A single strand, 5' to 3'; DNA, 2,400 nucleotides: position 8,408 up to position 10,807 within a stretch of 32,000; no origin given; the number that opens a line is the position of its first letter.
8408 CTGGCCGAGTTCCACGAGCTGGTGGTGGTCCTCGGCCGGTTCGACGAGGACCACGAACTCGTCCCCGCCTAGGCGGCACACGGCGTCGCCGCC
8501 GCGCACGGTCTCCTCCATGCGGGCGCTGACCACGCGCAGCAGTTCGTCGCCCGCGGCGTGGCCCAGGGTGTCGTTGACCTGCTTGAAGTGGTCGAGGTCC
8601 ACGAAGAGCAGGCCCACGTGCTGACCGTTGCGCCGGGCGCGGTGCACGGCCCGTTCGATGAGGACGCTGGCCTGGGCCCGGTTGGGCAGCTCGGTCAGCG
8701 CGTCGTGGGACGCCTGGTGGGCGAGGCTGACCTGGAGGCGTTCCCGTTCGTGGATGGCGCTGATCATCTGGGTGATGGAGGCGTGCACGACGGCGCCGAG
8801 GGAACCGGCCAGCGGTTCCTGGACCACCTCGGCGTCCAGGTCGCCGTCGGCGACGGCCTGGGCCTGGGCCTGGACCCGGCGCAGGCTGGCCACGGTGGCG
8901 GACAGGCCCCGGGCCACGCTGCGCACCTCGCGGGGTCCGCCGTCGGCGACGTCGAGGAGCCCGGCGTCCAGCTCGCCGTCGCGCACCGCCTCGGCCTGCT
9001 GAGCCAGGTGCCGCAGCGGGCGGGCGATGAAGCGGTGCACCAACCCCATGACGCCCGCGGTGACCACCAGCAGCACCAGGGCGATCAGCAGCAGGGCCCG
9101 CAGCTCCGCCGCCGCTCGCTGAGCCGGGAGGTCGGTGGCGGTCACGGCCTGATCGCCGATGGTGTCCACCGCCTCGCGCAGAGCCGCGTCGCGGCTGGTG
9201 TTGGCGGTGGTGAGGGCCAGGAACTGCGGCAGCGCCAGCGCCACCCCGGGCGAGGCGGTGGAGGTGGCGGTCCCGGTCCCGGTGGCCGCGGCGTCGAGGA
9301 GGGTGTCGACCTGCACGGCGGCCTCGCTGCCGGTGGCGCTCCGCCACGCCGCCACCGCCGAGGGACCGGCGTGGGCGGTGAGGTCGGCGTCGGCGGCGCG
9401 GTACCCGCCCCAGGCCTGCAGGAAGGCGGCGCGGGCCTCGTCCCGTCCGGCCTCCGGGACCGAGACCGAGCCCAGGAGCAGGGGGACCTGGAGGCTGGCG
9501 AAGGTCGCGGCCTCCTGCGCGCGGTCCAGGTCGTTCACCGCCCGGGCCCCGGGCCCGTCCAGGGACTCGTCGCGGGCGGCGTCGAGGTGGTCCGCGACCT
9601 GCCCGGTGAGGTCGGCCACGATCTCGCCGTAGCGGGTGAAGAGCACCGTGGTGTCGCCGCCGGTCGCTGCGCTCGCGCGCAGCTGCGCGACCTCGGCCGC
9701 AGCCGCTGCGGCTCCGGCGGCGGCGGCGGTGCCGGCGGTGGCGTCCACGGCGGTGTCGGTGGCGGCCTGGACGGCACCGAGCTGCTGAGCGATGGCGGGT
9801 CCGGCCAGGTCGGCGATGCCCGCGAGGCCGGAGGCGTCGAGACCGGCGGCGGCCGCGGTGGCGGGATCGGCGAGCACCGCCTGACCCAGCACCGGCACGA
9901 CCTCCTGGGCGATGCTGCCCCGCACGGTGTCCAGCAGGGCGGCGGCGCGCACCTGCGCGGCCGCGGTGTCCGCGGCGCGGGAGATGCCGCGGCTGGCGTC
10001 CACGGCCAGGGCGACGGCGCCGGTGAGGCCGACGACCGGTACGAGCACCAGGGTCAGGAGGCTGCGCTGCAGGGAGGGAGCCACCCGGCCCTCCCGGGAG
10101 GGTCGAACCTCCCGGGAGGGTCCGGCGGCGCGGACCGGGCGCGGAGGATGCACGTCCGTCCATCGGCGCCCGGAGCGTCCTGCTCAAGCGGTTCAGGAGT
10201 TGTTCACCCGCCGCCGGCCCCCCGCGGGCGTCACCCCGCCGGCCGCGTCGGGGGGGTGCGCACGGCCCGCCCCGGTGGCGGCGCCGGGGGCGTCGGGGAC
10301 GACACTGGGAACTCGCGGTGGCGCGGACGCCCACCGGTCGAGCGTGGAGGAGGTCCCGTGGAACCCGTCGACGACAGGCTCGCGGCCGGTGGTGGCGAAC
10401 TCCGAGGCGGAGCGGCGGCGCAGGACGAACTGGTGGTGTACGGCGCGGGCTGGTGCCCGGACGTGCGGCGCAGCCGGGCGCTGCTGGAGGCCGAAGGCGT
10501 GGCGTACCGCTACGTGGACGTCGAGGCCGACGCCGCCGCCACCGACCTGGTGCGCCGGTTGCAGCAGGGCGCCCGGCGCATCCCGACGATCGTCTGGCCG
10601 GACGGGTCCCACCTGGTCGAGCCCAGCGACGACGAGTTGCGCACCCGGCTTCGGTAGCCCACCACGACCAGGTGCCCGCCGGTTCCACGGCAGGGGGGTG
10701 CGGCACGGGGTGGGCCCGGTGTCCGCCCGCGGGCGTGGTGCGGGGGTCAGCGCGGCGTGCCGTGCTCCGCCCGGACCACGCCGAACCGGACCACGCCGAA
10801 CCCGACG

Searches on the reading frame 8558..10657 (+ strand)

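Call 50: search_protein_families(library=pfam, proteins=[window:8558-10657:+], max_evalue=0.00001)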
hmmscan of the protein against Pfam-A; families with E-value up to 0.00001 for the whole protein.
window:8558-10657:+ (699 aa): 1 family
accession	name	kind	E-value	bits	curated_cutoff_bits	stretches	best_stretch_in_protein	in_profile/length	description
PF00462.30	Glutaredoxin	-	4.7e-06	27.2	22.9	1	626-680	2-55/60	Glutaredoxin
